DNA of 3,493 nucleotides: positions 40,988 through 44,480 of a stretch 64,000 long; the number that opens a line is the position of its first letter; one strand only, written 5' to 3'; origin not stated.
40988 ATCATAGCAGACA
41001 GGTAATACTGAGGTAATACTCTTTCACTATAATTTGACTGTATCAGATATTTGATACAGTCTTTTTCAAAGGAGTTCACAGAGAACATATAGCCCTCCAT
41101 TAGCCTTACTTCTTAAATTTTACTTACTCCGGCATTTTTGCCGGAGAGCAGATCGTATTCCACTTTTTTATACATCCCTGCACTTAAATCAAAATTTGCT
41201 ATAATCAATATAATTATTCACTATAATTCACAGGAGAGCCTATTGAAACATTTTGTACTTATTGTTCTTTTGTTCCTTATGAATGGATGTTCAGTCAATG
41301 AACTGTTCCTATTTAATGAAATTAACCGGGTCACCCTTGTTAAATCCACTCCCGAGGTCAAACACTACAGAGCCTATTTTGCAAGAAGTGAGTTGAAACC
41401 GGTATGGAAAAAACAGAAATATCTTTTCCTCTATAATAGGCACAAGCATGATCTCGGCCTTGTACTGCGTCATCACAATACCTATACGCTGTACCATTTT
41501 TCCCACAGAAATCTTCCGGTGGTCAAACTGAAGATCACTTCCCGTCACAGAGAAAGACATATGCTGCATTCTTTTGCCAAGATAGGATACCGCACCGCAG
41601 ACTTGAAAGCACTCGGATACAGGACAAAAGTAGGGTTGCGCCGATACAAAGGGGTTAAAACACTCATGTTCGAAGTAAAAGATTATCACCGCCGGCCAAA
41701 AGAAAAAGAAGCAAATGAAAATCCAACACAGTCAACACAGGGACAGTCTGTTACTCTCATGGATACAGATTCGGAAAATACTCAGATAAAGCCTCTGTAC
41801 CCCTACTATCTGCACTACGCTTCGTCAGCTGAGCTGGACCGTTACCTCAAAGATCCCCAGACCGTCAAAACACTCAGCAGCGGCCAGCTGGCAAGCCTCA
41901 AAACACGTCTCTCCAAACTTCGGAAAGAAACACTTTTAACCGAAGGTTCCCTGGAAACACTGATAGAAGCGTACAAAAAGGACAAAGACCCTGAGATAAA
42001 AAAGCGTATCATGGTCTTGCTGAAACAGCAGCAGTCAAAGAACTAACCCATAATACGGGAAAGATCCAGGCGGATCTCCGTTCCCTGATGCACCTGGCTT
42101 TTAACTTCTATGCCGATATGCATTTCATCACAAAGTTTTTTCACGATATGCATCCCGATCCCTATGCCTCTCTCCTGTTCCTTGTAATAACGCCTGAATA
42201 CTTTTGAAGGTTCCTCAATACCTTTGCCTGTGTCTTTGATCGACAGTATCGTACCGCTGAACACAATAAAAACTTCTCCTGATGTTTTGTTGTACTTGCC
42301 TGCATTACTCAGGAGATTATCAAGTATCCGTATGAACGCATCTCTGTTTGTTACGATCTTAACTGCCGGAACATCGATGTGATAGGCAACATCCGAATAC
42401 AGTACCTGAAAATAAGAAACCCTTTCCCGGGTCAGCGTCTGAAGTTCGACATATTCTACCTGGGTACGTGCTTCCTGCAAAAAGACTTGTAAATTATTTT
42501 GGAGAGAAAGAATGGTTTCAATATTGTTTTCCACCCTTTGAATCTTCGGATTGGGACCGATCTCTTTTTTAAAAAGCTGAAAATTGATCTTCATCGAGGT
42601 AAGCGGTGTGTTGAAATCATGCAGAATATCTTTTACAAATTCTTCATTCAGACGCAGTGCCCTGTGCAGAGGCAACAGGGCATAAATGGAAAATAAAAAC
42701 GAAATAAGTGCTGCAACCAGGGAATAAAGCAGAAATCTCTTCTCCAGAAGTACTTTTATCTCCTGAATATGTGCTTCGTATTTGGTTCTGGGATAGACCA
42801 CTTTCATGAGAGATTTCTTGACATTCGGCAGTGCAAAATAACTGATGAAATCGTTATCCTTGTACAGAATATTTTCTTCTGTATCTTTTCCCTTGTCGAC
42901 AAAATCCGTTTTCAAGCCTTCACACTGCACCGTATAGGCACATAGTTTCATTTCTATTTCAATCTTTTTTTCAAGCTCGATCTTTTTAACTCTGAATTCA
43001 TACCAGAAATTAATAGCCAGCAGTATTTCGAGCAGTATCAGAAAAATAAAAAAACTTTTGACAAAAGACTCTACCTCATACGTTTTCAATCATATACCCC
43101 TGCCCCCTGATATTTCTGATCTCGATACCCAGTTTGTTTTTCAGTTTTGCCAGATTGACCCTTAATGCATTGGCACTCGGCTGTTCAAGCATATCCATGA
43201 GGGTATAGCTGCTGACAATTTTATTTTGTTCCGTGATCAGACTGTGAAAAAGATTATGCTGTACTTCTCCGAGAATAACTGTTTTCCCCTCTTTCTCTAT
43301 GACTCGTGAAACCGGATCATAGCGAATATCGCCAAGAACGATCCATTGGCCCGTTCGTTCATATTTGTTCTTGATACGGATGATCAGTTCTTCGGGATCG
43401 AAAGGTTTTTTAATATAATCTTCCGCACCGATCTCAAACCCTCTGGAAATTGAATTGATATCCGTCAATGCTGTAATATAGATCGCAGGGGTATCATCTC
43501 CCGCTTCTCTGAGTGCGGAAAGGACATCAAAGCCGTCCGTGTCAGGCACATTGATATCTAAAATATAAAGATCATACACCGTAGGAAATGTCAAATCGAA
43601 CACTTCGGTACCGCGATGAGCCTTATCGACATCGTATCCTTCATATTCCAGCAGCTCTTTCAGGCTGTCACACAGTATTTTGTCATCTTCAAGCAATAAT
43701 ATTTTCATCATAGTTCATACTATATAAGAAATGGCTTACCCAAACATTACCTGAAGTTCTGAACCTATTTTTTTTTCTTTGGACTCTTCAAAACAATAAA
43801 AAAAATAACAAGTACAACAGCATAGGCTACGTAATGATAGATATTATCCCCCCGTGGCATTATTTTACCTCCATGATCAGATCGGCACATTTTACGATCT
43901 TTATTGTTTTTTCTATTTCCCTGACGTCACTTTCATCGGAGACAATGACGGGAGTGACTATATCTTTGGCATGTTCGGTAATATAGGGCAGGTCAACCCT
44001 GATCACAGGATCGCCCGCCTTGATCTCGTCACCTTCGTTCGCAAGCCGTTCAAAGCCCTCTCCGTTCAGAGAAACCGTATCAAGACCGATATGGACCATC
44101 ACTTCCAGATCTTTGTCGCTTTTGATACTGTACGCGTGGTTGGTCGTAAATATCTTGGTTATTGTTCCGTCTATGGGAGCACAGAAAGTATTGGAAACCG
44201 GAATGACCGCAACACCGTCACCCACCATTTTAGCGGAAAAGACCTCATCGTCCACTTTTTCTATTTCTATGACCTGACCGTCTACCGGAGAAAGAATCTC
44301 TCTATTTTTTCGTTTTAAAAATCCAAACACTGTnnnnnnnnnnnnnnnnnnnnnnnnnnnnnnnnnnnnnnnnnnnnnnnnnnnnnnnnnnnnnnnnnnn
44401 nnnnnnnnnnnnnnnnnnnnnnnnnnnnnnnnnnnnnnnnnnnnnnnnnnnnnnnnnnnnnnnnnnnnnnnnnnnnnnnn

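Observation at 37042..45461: Apparently complete N-acetylglucosamine PTS in a Campylobacterota genome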

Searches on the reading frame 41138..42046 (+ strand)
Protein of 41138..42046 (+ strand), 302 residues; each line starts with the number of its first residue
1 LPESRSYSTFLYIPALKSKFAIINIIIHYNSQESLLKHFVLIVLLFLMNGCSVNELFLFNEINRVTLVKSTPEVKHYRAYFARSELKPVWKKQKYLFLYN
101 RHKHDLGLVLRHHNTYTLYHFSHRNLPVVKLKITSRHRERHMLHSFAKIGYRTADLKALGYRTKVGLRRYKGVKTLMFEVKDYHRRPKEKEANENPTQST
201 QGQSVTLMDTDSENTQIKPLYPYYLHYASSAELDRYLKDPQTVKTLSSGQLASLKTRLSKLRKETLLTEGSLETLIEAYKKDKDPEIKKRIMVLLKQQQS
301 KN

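Call 3: search_protein_families(library=pfam, proteins=[window:41138-42046:+])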
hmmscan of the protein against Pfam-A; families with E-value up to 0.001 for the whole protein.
window:41138-42046:+ (302 aa): 0 families

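Call 4: search_protein_families(library=ncbifam, proteins=[window:41138-42046:+])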
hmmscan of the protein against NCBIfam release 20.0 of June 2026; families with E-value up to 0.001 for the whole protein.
window:41138-42046:+ (302 aa): 0 families

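Call 72: find_homologous_proteins(query=window:41279-42046:+, max_evalue=0.00001)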
Query window:41279-42046:+ (255 aa): 34 proteins with E <= 0.00001 among 462 candidates.
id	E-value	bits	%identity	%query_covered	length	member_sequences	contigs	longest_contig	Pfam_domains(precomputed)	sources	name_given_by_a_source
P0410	2.3e-153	527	94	100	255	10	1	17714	-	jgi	-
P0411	9.3e-74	266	52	100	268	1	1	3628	-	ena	-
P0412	4.3e-60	221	46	75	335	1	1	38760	-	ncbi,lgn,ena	-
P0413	2.2e-58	216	46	73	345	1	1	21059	-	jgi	jgi:hypothetical protein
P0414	3.2e-57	212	50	64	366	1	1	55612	-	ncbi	-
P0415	3.9e-57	212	46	75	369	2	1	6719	-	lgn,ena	-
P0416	2.0e-54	203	46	75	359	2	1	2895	-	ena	-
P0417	3.1e-51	192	39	100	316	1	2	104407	-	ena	-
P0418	6.1e-51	191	40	100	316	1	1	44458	-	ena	-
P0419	2.0e-50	190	39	98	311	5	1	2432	-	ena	-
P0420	1.3e-49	187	39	98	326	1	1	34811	-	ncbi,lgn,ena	-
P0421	2.5e-49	186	38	99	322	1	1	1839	-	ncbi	-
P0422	8.0e-49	185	36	99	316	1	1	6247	-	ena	-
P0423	8.1e-49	185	39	99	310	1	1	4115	-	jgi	jgi:hypothetical protein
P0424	2.7e-48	183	40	99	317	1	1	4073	-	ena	-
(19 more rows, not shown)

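Call 78: predict_structure(alignment_id=A2)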
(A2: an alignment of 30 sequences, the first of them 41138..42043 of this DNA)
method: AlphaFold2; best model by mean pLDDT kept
length: 302 residues; sequences in the alignment: 30
mean_pLDDT: 79.1   pTM: 0.49
mean pLDDT of the five models: 79.1, 78.2, 77.7, 77.4, 77.1
residues with pLDDT >= 90: 155; 70-90: 64; 50-70: 39; < 50: 44
segments of 3 or more residues with pLDDT < 50: 1-16, 192-217
pLDDT, mean of each block of 10 residues (from residue 1): 42 47 54 76 79 56 86 92 91 94 95 94 89 83 94 93 93 92 73 42 34 41 90 91 87 94 92 94 94 92 74
secondary structure, 60 per line:
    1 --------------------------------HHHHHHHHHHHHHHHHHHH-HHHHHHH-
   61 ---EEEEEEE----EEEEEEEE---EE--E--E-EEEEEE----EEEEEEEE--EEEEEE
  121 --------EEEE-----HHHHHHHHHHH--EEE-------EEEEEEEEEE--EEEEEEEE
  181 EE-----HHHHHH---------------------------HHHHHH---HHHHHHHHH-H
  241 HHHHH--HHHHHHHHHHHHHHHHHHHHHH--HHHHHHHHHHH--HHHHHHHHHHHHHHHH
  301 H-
elements in order: H33-51 H53-59 E64-70 E75-82 E95-100 E105-112 E115-120 E129-132 H138-148 E151-153 E161-170 E173-182 H188-193 H221-226 H230-238 H240-245 H248-269 H272-282 H285-301

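Call 80: fold_search(model_id=the predicted structure, library=pdb)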
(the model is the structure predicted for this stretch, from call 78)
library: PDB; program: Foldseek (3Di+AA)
matches with E <= 10: 750; with E <= 0.001: 0
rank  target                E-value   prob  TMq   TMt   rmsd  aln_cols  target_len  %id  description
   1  7kzp_O                6.0e-02  0.14  0.13  0.07  19.0       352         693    7  Structure of the human Fanconi anaemia Core complex (released 2021-03-10)
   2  9n73_LI               6.7e-02  0.13  0.14  0.08  24.7       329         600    7  SSU processome maturation and disassembly, State G (released 2025-10-29)
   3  7kzq_O                1.5e-01  0.09  0.13  0.07  19.7       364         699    8  Structure of the human Fanconi anaemia Core-ID complex (released 2021-03-10)
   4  3pu2_B                2.0e-01  0.13  0.13  0.23  13.3       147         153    9  Crystal Structure of the Q3J4M4_RHOS4 protein from Rhodobacter sphaeroides. Northeast Structural Genomics Consortium T (released 2010-12-15)
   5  3pu2_D                2.3e-01  0.13  0.13  0.24  13.3       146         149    8  Crystal Structure of the Q3J4M4_RHOS4 protein from Rhodobacter sphaeroides. Northeast Structural Genomics Consortium T (released 2010-12-15)
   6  8ova_AT               2.3e-01  0.12  0.12  0.20  16.4       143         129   10  CRYO-EM STRUCTURE OF TRYPANOSOMA BRUCEI PROCYCLIC FORM 80S RIBOSOME : PARENTAL STRAIN (released 2023-11-29)
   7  6lqs_AF               2.3e-01  0.08  0.12  0.08  20.4       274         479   12  Cryo-EM structure of 90S small subunit preribosomes in transition states (State D) (released 2020-09-16)
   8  3tvq                  2.4e-01  0.08  0.08  0.13  13.9       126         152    7  Crystal structure of TCM Aro/Cyc complexed with trans-dihidroquercetin (released 2012-04-04)
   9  7mqa_LF               2.6e-01  0.11  0.12  0.19  13.8       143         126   12  Cryo-EM structure of the human SSU processome, state post-A1 (released 2021-09-22)
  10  3pu2_F                2.9e-01  0.11  0.13  0.22  11.5       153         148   10  Crystal Structure of the Q3J4M4_RHOS4 protein from Rhodobacter sphaeroides. Northeast Structural Genomics Consortium T (released 2010-12-15)
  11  8qx4_A                3.7e-01  0.08  0.12  0.12  19.5       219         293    8  Sulfolobus acidocaldarius Archaellum filament. (released 2024-10-30)
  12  7qh3_A                3.9e-01  0.11  0.11  0.23  14.6       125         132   10  Crystal structure of the anti-sigma factor RsfG from Streptomyces tsukubaensis NRRL18488 (released 2022-12-21)
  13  3pu2_G                4.6e-01  0.08  0.12  0.22  12.4       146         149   10  Crystal Structure of the Q3J4M4_RHOS4 protein from Rhodobacter sphaeroides. Northeast Structural Genomics Consortium T (released 2010-12-15)
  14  2r1d_I                4.6e-01  0.05  0.11  0.17  14.4       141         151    8  Crystal structure of rat neurexin 1beta in the Ca2+ containing form (released 2008-04-01)
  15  7dok_A                4.9e-01  0.07  0.10  0.04  15.2       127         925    7  Structure of COVID-19 RNA-dependent RNA polymerase (extended conformation) bound to penciclovir (released 2021-12-15)
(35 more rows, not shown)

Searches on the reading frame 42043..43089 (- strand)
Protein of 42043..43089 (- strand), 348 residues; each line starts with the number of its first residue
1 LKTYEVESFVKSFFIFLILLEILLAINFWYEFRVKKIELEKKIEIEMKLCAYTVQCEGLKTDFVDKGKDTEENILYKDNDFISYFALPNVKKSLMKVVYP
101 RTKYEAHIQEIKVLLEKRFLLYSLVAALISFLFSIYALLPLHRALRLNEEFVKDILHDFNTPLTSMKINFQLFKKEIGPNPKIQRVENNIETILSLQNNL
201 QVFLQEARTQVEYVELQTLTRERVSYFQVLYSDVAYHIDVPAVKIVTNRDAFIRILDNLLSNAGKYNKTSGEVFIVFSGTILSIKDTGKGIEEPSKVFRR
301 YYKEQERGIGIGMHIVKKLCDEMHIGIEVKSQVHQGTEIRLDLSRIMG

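Call 3: search_protein_families(library=pfam, proteins=[window:42043-43089:-])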
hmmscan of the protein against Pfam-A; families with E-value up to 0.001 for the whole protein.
window:42043-43089:- (348 aa): 2 families
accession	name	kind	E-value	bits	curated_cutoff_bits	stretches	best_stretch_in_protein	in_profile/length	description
PF02518.31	HATPase_c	-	5.6e-15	56.2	26.4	1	249-343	3-107/111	Histidine kinase-, DNA gyrase B-, and HSP90-like ATPase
PF00512.31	HisKA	-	4.5e-06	27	26.9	1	149-195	3-45/66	His Kinase A (phospho-acceptor) domain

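Call 4: search_protein_families(library=ncbifam, proteins=[window:42043-43089:-])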
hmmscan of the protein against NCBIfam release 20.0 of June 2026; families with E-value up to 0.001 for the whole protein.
window:42043-43089:- (348 aa): 48 families (the best 25 are shown)
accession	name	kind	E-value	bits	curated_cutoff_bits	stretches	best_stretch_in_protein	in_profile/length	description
NF046044.1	PnpS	equivalog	1.2e-19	70.6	400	1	184-343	218-389/390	two-component system histidine kinase PnpS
NF052314.1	T9SS_HK_PorY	subfamily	2.6e-19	69.6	350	1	150-329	213-405/418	PorY family sensor histidine kinase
NF041735.1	hist_kin_RppB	equivalog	8e-18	64.4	400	1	102-343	170-437/438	two-component system sensor histidine kinase RppB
NF008468.0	PRK11360.1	equivalog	5.5e-16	58.1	646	1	150-343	398-606/616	two-component system sensor histidine kinase AtoS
NF033092.0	HK_WalK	equivalog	6e-16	58.1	725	1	149-343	373-592/594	cell wall metabolism sensor histidine kinase WalK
TIGR02966.1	phoR_proteo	equivalog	3.3e-15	55.9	334.2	1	131-341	97-331/333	phosphate regulon sensor histidine kinase PhoR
NF047874.1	MASE3_PAS_HK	subfamily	3.8e-15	55.7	560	1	243-343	511-623/655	MASE3 domain-containing sensor histidine kinase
NF007007.0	PRK09470.1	equivalog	1.1e-13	51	486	1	142-329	239-443/463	envelope stress sensor histidine kinase CpxA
NF008025.0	PRK10755.1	equivalog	8.6e-13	47.7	314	1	139-339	134-350/362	two-component system sensor histidine kinase PmrB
NF007898.0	PRK10604.1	equivalog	1.5e-12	47.4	478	1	150-342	214-420/433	two-component system sensor histidine kinase RstB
NF038389.1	ArsS_fam_HK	equivalog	3.3e-12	46.6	250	1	151-327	209-389/403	ArsS family sensor histidine kinase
TIGR01386.1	cztS_silS_copS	subfamily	4.1e-12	45.8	292.55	1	148-342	241-455/457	heavy metal sensor histidine kinase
NF041832.1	near_NosP_CTERM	subfamily_domain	8.8e-12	44.8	400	1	208-341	75-221/370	NahK/ErcS family hybrid sensor histidine kinase/response regulator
TIGR02916.1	PEP_his_kin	equivalog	9.7e-12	44.2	300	1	191-342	515-677/679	XrtA/PEP-CTERM system histidine kinase PrsK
NF045595.1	HK_scytonemin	equivalog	1.3e-11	43.7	865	1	146-340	413-630/637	scytonemin biosynthesis sensor histidine kinase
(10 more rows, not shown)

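Call 77: search_protein_families(library=pfam, proteins=[window:42043-43089:-], max_evalue=1)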
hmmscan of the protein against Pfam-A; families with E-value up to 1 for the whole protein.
window:42043-43089:- (348 aa): 5 families
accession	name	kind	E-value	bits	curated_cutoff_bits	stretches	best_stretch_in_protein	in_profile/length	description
PF02518.31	HATPase_c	-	5.6e-15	56.2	26.4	1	249-343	3-107/111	Histidine kinase-, DNA gyrase B-, and HSP90-like ATPase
PF00512.31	HisKA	-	4.5e-06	27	26.9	1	149-195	3-45/66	His Kinase A (phospho-acceptor) domain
PF07314.17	Lit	-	0.0088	16.5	24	1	12-135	6-106/176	Lipoprotein intramolecular transacylase Lit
PF13581.12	HATPase_c_2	-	0.057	13.9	27.4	1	282-341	69-125/127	Histidine kinase-like ATPase domain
PF13850.11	ERGIC_N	-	0.12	13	27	1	13-69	31-88/91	Endoplasmic Reticulum-Golgi Intermediate Compartment (ERGIC)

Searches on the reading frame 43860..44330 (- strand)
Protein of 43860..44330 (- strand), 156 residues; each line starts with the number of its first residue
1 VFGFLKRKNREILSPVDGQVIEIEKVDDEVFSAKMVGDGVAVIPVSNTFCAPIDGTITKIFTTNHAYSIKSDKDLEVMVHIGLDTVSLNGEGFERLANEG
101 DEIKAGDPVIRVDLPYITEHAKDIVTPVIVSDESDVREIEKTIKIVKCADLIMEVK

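Call 3: search_protein_families(library=pfam, proteins=[window:43860-44330:-])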
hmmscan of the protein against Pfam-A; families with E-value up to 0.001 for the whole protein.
window:43860-44330:- (156 aa): 2 families
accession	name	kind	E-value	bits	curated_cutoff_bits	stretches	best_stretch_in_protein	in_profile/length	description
PF00358.26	PTS_EIIA_1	-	4.2e-49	165.9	27.2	1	11-135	2-126/127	phosphoenolpyruvate-dependent sugar phosphotransferase system, EIIA 1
PF00364.28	Biotin_lipoyl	-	0.00029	21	22.1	0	94-112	18-36/73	Biotin-requiring enzyme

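Call 4: search_protein_families(library=ncbifam, proteins=[window:43860-44330:-])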
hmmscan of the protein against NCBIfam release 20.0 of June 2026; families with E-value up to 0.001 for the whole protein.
window:43860-44330:- (156 aa): 6 families
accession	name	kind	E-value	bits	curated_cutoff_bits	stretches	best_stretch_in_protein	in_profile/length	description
NF006962.0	PRK09439.1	equivalog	2.2e-54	183.7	212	1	8-155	19-167/169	PTS glucose transporter subunit IIA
TIGR00830.1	PTBA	subfamily_domain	4.5e-46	155.8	97.5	1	12-131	1-120/121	glucose PTS transporter subunit IIA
TIGR01995.1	PTS-II-ABC-beta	subfamily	3.6e-44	151.3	614.7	1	9-154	470-616/618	beta-glucoside-specific PTS transporter subunit IIABC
NF007608.0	PRK10255.1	equivalog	1.8e-41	142.4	1010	1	10-138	499-627/648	PTS N-acetyl glucosamine transporter subunit IIABC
NF007335.0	PRK09824.1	equivalog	1.4e-35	123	894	1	8-142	477-611/627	PTS beta-glucoside transporter subunit IIABC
NF003678.0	PRK05305.1-2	equivalog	9.8e-05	21.7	225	0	7-60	62-117/218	phosphatidylserine decarboxylase family protein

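Call 20: search_solved_structures(query=window:43860-44330:-, show_alignments=1, max_evalue=1e-10)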
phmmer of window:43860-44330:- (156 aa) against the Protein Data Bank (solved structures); distinct sequences matched with E-value up to 1e-10: 6.
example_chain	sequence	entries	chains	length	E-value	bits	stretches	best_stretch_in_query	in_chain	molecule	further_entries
1f3g_A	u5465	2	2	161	3.2e-43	150.7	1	10-142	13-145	GLUCOSE-SPECIFIC PHOSPHOCARRIER PROTEIN IIAGLC | GLUCOSE-SPECIFIC PHOSPHOCARRIER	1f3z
1ggr_A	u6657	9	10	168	3.7e-43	150.5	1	10-142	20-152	PTS SYSTEM, GLUCOSE-SPECIFIC IIA COMPONENT | GLUCOSE-SPECIFIC PROTEIN IIIGlc | GLUCOSE-SPECIFIC PHOSPHOCARRIER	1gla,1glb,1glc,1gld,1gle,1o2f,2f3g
4jbw_M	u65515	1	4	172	4e-43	150.4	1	10-142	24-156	Glucose-specific phosphotransferase enzyme IIA component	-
3our_B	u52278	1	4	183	1.5e-41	145.3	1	11-142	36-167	Phosphotransferase system IIA component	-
2gpr_A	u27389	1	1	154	4.6e-34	121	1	7-148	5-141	GLUCOSE-PERMEASE IIA COMPONENT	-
1ax3_A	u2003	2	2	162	4.7e-29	104.7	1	12-134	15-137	GLUCOSE PERMEASE IIA DOMAIN | GLUCOSE PERMEASE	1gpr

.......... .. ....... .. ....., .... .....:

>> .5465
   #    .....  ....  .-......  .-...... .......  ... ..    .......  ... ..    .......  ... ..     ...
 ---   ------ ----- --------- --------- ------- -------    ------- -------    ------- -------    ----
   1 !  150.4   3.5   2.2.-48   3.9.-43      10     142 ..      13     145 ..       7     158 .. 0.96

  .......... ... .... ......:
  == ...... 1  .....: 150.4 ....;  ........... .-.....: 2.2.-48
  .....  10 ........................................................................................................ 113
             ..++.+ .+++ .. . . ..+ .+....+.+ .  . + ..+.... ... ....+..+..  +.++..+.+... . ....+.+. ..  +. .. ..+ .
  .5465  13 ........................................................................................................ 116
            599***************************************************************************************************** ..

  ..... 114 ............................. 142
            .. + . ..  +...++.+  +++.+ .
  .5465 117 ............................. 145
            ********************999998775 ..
